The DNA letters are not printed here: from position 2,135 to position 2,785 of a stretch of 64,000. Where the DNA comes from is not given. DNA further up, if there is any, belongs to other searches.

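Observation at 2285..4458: Archaeal sqr-tusA-dsrE sulfur-relay operon headed by a two-cysteine ArsR regulator (SqrR/BigR-like)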

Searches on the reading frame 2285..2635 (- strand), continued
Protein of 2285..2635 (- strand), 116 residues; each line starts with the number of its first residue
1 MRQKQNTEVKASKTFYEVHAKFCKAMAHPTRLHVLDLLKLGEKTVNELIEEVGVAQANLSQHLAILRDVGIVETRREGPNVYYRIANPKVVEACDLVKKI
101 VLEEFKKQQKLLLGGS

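Call 17: find_encoding_contigs(protein=P0036, flank=6000, max_places=1)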
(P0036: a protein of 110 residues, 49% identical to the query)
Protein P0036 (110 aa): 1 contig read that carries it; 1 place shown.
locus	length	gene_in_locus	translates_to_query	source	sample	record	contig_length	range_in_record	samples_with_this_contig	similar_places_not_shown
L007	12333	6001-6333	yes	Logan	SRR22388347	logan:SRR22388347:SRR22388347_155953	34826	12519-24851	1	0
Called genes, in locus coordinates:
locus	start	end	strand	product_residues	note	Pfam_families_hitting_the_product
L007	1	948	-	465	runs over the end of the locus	PF04715:, PF00425:Chorismate_bind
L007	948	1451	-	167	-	PF10543:ORF6N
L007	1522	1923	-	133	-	PF01850:PIN (weak), PF13470:PIN_3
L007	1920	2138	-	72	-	PF01402:RHH_1 (weak)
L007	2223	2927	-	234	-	PF20582:UPF0758_N, PF12826:HHH_2 (weak), PF14520:HHH_5 (weak), PF04002:RadC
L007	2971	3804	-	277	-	PF00512:HisKA, PF02518:HATPase_c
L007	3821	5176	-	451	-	PF07992:Pyr_redox_2, PF22366:NDH2_C (weak)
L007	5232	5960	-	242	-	PF09335:VTT_dom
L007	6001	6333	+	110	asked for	PF12840:HTH_20, PF01022:HTH_5, PF12802:MarR_2 (weak), PF13412:HTH_24 (faint), PF02082:Rrf2 (weak)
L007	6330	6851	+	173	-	-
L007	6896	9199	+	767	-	PF03176:MMPL, PF02460:Patched (weak), PF12349:Sterol-sensing (weak), PF03176:MMPL, PF00873:ACR_tran (weak)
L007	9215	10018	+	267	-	PF17131:TP_0789-like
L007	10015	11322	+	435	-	PF06980:DUF1302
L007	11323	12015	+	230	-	PF01209:Ubie_methyltran, PF02353:CMAS, PF13489:Methyltransf_23, PF01135:PCMT, PF08003:Methyltransf_9, PF05175:MTS, PF06325:PrmA, PF07021:MetW, +8 more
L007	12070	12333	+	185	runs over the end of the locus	PF11845:Tll0287-like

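Call 18: find_encoding_contigs(protein=P0061, flank=6000, max_places=1)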
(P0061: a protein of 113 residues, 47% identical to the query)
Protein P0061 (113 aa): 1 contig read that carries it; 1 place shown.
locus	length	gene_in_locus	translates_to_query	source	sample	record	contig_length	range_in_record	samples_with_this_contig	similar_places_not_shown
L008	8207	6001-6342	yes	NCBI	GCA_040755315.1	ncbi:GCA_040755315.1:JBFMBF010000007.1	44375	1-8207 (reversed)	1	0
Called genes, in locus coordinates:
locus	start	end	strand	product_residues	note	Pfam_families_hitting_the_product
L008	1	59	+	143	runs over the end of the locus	PF02826:2-Hacid_dh_C (weak), PF13241:NAD_binding_7, PF02254:TrkA_N (faint)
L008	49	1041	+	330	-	PF00490:ALAD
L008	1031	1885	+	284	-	PF01379:Porphobil_deam, PF03900:Porphobil_deamC (weak)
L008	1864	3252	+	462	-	PF00590:TP_methylase, PF02602:HEM4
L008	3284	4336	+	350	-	PF26549:Tricorn_N (weak), PF07676:PD40 (faint), PF26549:Tricorn_N (weak)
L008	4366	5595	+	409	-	PF00202:Aminotran_3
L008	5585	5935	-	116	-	PF02635:DsrE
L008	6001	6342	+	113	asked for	PF12840:HTH_20, PF01022:HTH_5, PF12802:MarR_2 (weak)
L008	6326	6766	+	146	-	PF13380:CoA_binding_2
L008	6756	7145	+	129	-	PF03625:DUF302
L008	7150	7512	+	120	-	PF01883:FeS_assembly_P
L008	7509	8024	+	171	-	PF07021:MetW (weak), PF13489:Methyltransf_23, PF13679:Methyltransf_32 (weak), PF01209:Ubie_methyltran, PF13847:Methyltransf_31, PF08241:Methyltransf_11, PF08242:Methyltransf_12, PF13649:Methyltransf_25, +1 more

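Call 19: find_encoding_contigs(protein=P0052, flank=5000, max_places=1)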
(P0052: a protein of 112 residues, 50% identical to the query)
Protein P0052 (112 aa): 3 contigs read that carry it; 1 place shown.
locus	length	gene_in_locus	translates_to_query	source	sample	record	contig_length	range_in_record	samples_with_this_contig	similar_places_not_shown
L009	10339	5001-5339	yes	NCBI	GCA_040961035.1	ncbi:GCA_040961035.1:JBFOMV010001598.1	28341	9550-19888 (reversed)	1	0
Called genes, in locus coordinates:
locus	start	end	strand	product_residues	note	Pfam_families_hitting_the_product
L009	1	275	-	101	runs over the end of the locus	-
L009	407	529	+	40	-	-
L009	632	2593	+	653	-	PF00122:E1-E2_ATPase, PF00702:Hydrolase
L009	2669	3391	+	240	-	-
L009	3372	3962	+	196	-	PF00081:Sod_Fe_N (weak), PF02777:Sod_Fe_C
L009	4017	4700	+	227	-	PF02535:Zip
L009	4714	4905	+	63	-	PF06902:Fer4_19 (weak), PF13459:Fer4_15, PF13370:Fer4_13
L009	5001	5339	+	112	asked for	PF01022:HTH_5, PF12840:HTH_20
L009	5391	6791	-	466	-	PF07690:MFS_1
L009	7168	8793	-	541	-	PF00795:CN_hydrolase, PF02540:NAD_synthase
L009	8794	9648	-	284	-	PF00753:Lactamase_B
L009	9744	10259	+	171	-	PF02674:Colicin_V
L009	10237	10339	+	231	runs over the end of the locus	PF00702:Hydrolase, PF13419:HAD_2, PF13242:Hydrolase_like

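Call 20: find_encoding_contigs(protein=P0064, flank=5000, max_places=1)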
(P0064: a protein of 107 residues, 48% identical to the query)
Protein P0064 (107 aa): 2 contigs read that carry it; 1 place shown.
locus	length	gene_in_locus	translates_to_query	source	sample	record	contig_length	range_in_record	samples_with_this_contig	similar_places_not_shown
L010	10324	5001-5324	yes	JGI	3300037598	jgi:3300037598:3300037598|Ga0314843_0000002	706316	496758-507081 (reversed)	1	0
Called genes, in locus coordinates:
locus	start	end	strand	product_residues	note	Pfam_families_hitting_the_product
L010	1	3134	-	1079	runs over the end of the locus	PF25596:CPSase_L_D1, PF02786:CPSase_L_D2, PF07478:Dala_Dala_lig_C (weak), PF02787:CPSase_L_D3, PF25596:CPSase_L_D1, PF02222:ATP-grasp, PF02786:CPSase_L_D2, PF02142:MGS, +5 more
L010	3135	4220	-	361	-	PF00988:CPSase_sm_chain, PF00117:GATase, PF07722:Peptidase_C26 (faint)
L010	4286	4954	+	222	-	PF22468:ACT_9 (faint), PF13840:ACT_7 (weak)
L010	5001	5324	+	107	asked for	PF12840:HTH_20, PF01022:HTH_5, PF12802:MarR_2 (faint), PF01978:TrmB (weak)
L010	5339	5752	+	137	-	PF02635:DsrE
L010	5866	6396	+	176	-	PF02566:OsmC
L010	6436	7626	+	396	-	PF01266:DAO (faint), PF07992:Pyr_redox_2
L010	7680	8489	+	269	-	PF00085:Thioredoxin, PF13098:Thioredoxin_2, PF13899:Thioredoxin_7 (faint), PF14595:Thioredoxin_9 (weak), PF13905:Thioredoxin_8 (faint), PF00581:Rhodanese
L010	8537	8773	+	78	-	PF09851:SHOCT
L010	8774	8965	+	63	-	-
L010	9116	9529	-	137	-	PF00708:Acylphosphatase (weak)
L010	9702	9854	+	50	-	-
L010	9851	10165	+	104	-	PF10865:DUF2703 (weak)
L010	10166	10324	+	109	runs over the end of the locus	PF24038:DUF7347 (faint), PF12840:HTH_20 (weak), PF13412:HTH_24 (weak), PF25212:HVO_A0114, PF01022:HTH_5, PF01047:MarR (weak), PF01978:TrmB (weak)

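Call 21: find_encoding_contigs(protein=P0055, flank=5000, max_places=1)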
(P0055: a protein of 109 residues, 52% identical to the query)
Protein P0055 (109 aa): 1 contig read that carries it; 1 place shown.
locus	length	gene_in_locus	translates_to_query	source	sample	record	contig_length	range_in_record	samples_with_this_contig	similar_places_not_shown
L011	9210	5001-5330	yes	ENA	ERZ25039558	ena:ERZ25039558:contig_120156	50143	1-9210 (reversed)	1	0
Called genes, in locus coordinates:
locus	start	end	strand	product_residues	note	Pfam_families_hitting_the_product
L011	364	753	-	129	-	PF04014:MazE_antitoxin (weak)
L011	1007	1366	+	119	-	-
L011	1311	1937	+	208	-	PF04087:DUF389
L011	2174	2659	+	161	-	PF00999:Na_H_Exchanger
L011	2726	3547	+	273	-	PF00999:Na_H_Exchanger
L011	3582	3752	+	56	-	-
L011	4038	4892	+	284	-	-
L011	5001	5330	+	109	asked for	PF12840:HTH_20, PF01022:HTH_5, PF12802:MarR_2 (weak), PF13601:HTH_34 (faint)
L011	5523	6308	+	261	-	-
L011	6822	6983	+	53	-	-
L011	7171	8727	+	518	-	PF16656:Pur_ac_phosph_N, PF00149:Metallophos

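Call 28: find_related_loci(query=A1, collection=genome_contigs, flank=6000)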
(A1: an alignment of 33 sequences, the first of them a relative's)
Query A1 (116 aa) in genome_contigs; peptide patterns used: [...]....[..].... (x = any residue, [..] = any of these).
599 stretches matched a pattern (row limit reached: there are more); 579 encode a relative of the query (tblastn E <= 1e-3); the best 80 are kept; 80 distinct loci.
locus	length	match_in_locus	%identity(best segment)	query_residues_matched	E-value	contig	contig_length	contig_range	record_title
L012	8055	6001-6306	51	11-112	2e-36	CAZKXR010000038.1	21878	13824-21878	MAG TPA_asm: uncultured Nitrososphaera sp. isolate binchicken_co274_240 genome assembly, contig: NODE_6169_length_21878_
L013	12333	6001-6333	50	2-112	4e-36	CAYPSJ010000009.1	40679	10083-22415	MAG TPA_asm: uncultured Nitrosopumilales archaeon isolate SRP140028_co1_639 genome assembly, contig: k141_4881296, whole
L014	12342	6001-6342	49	2-115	1e-35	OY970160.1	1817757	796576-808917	MAG: uncultured Nitrososphaerales archaeon isolate MFD09222.bin.1.114 genome assembly, chromosome: 1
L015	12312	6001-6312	54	9-112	3e-35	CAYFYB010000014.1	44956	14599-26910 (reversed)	MAG TPA_asm: uncultured Methanomassiliicoccales archaeon isolate ERP108616_co2_1 genome assembly, contig: NODE_895_lengt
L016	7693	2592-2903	50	11-114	7e-35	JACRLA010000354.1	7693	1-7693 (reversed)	MAG: Chloroflexi bacterium isolate NC_groundwater_1869_Pr3_B-0.1um_52_15 SR2-18-B1_coassembly_405936, whole genome shotg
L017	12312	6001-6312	50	11-114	8e-35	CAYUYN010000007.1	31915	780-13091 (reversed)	MAG TPA_asm: uncultured Anaerolineales bacterium isolate SRP136066_co1_412 genome assembly, contig: NODE_1105_length_319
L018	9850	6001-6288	51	11-106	6e-34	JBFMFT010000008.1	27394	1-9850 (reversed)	MAG: Chloroflexota bacterium isolate MAG278 MAG278_8, whole genome shotgun sequence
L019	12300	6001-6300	53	13-112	5e-34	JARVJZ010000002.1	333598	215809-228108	MAG: Nitrososphaeria archaeon isolate DRTY6_bin.124 NODE_2_length_333598_cov_10.6211, whole genome shotgun sequence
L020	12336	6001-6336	49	1-112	6e-34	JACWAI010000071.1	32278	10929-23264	MAG: Nitrososphaerales archaeon isolate A_CRE_07 k141_286998, whole genome shotgun sequence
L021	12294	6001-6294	49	13-110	3e-31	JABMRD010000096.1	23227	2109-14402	MAG: Actinomycetota bacterium isolate bin.63 k141_3096382, whole genome shotgun sequence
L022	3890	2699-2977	54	11-103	2e-33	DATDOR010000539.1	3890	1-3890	MAG TPA_asm: Anaerolineales bacterium isolate SMAG_U7899 k141_2534899, whole genome shotgun sequence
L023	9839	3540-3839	52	13-112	2e-33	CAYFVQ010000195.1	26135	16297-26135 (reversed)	MAG TPA_asm: uncultured Eubacteriales bacterium isolate ERP108616_co1_206 genome assembly, contig: k119_248768, whole ge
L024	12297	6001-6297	52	17-115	2e-33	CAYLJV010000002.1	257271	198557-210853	MAG TPA_asm: Candidatus Hadarchaeota archaeon isolate SRP141376_co1_77 genome assembly, contig: NODE_44_length_257271_co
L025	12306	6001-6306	52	11-112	2e-33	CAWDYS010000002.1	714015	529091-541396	MAG: uncultured Nitrososphaerota archaeon isolate MFD01476.bin.2.3 genome assembly, contig: contig_49971, whole genome s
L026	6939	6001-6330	46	2-112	2e-33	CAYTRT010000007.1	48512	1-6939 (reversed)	MAG TPA_asm: uncultured Nitrososphaeria archaeon isolate SRP104967_co1_41 genome assembly, contig: NODE_200_length_48512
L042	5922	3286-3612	47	7-115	4e-32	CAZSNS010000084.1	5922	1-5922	MAG TPA_asm: Candidatus Hadarchaeota archaeon isolate ERP127260_co1_20 genome assembly, contig: NODE_6305_length_5922_co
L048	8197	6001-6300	48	13-112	8e-32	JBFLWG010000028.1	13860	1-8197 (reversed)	MAG: Candidatus Hadarchaeota archaeon isolate MAG026 MAG026_28, whole genome shotgun sequence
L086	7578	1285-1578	51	15-112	3e-29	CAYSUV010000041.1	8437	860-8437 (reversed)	MAG TPA_asm: Candidatus Hadarchaeota archaeon isolate ERP127260_co1_79 genome assembly, contig: NODE_3988_length_8437_co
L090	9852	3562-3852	45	7-103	7e-29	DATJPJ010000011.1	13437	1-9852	MAG TPA_asm: Candidatus Nanoarchaeia archaeon isolate SMAG_U14910 k141_3620385, whole genome shotgun sequence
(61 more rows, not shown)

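Call 46: predict_structure(alignment_id=A1)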
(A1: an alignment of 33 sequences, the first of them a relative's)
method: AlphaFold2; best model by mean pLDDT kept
length: 116 residues; sequences in the alignment: 33
mean_pLDDT: 91.2   pTM: 0.76
mean pLDDT of the five models: 91.2, 90.9, 90.7, 90.4, 88.9
residues with pLDDT >= 90: 95; 70-90: 12; 50-70: 9; < 50: 0
segments of 3 or more residues with pLDDT < 50: none
pLDDT, mean of each block of 10 residues (from residue 1): 68 91 94 96 97 97 97 96 96 93 92 69
secondary structure, 60 per line:
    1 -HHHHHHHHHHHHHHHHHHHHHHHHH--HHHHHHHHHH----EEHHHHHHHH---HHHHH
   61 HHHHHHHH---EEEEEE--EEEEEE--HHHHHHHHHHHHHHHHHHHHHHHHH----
elements in order: H2-26 H29-38 H45-52 H56-68 E72-77 E80-85 H88-112

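Call 48: fold_search(model_id=the predicted structure, library=pdb)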
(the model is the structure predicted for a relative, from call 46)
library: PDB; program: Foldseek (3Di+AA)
matches with E <= 10: 1427; with E <= 0.001: 146
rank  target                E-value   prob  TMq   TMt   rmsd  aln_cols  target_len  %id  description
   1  6jmi_A                1.4e-08  1.00  0.75  0.86   1.4        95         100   36  Crystal structure of M.tuberculosis Rv0081 (released 2019-04-10)
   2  4omy_A                7.7e-08  1.00  0.72  0.85   1.5        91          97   36  Crystal Structure of SeMet NolR from Sinorhizobium fredii in complex with oligo AT DNA (released 2014-04-16)
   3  6jmi_B                7.7e-08  1.00  0.74  0.88   1.5        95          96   36  Crystal structure of M.tuberculosis Rv0081 (released 2019-04-10)
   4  6o8o_A                8.2e-08  1.00  0.69  0.81   2.0        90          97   36  Crystal Structure of C9S disulfide state of Sulfide-responsive transcriptional repressor (SqrR) from Rhodobacter capsu (released 2020-04-01)
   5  4k2e_A                9.3e-08  1.00  0.68  0.82   2.1        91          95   33  HlyU from Vibrio cholerae N16961 (released 2014-04-30)
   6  4omz_B                1.1e-07  1.00  0.72  0.84   1.5        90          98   37  Crystal Structure of NolR from Sinorhizobium fredii (released 2014-04-16)
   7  4ooi_B                1.1e-07  1.00  0.71  0.84   1.8        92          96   33  Reduced HlyU from Vibrio cholerae N16961 (released 2014-12-31)
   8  4ooi_C                1.1e-07  1.00  0.63  0.77   3.2        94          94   34  Reduced HlyU from Vibrio cholerae N16961 (released 2014-12-31)
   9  6o8k                  1.4e-07  1.00  0.65  0.79   2.6        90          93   36  Crystal Structure of apo and reduced Sulfide-responsive transcriptional repressor (SqrR) from Rhodobacter capsulatus. (released 2020-04-01)
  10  4omz_A                1.6e-07  1.00  0.72  0.84   1.5        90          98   37  Crystal Structure of NolR from Sinorhizobium fredii (released 2014-04-16)
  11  6o8o_B                1.9e-07  1.00  0.67  0.72   2.4        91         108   35  Crystal Structure of C9S disulfide state of Sulfide-responsive transcriptional repressor (SqrR) from Rhodobacter capsu (released 2020-04-01)
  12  4omz_C                2.4e-07  1.00  0.72  0.82   1.5        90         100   37  Crystal Structure of NolR from Sinorhizobium fredii (released 2014-04-16)
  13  4k2e_B                3.1e-07  1.00  0.67  0.83   1.7        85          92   35  HlyU from Vibrio cholerae N16961 (released 2014-04-30)
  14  6jmi_C                3.1e-07  1.00  0.72  0.86   2.0        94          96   34  Crystal structure of M.tuberculosis Rv0081 (released 2019-04-10)
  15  1r1u_A                3.3e-07  1.00  0.65  0.79   2.6        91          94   21  Crystal structure of the metal-sensing transcriptional repressor CzrA from Staphylococcus aureus in the apo-form (released 2004-05-18)
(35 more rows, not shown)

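Call 57: search_protein_representatives(protein=window:2285-2635:-)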
Query: 116 residues. Proteins with E-value up to 0.001 (for the whole library): 22815; up to 1e-10: 2008; up to 1e-30: 0. The best 150 are listed.
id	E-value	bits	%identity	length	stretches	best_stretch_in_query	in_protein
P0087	2.9e-28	114.1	52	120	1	12-108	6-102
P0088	1.9e-27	111.5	46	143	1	12-115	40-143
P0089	4.4e-27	110.3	46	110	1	12-112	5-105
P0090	5.1e-27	110.1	49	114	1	14-112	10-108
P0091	1.8e-26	108.3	48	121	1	10-112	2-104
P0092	2.3e-25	104.8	41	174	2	13-90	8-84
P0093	6.4e-25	103.4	49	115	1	12-112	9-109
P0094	1.0e-24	102.7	46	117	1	12-112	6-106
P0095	1.6e-24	102.1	47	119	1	14-114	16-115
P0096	1.7e-24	102.0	48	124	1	14-111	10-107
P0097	2.2e-24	101.7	48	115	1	15-110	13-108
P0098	3.2e-24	101.1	45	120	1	13-111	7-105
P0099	3.3e-24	101.1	45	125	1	14-108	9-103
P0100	3.5e-24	101.0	47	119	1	5-108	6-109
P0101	3.5e-24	101.0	44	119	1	8-110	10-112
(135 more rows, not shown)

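Call 67: find_encoding_contigs(protein=P0001, flank=1000, max_places=4)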
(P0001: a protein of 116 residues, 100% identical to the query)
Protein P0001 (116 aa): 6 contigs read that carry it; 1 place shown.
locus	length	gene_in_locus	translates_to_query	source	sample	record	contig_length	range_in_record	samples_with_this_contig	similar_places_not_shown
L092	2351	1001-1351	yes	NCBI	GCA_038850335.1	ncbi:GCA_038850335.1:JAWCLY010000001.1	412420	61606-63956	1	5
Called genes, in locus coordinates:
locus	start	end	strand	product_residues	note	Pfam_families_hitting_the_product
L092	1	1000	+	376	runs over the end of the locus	PF07992:Pyr_redox_2, PF21706:FCSD_central (weak)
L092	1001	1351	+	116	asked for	PF12840:HTH_20, PF01022:HTH_5, PF01978:TrmB (weak)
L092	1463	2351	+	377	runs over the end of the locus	PF00180:Iso_dh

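Call 68: find_encoding_contigs(protein=P0002, flank=4000, max_places=1)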
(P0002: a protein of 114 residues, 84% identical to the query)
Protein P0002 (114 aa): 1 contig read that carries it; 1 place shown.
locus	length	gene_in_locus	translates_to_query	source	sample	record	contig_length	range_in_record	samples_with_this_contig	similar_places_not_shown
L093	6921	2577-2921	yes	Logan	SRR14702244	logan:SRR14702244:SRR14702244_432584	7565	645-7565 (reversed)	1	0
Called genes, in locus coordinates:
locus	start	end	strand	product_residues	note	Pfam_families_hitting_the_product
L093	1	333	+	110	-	?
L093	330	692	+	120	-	PF01037:AsnC_trans_reg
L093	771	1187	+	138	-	PF02635:DsrE (weak), PF13686:DrsE_2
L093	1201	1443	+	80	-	PF01206:TusA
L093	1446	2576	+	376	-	PF07992:Pyr_redox_2, PF21706:FCSD_central (weak)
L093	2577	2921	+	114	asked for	PF12840:HTH_20, PF01022:HTH_5, PF12802:MarR_2 (weak), PF01978:TrmB (weak)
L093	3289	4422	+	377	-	PF00180:Iso_dh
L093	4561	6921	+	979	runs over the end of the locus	PF01565:FAD_binding_4, PF02913:FAD-oxidase_C, PF02754:CCG (faint)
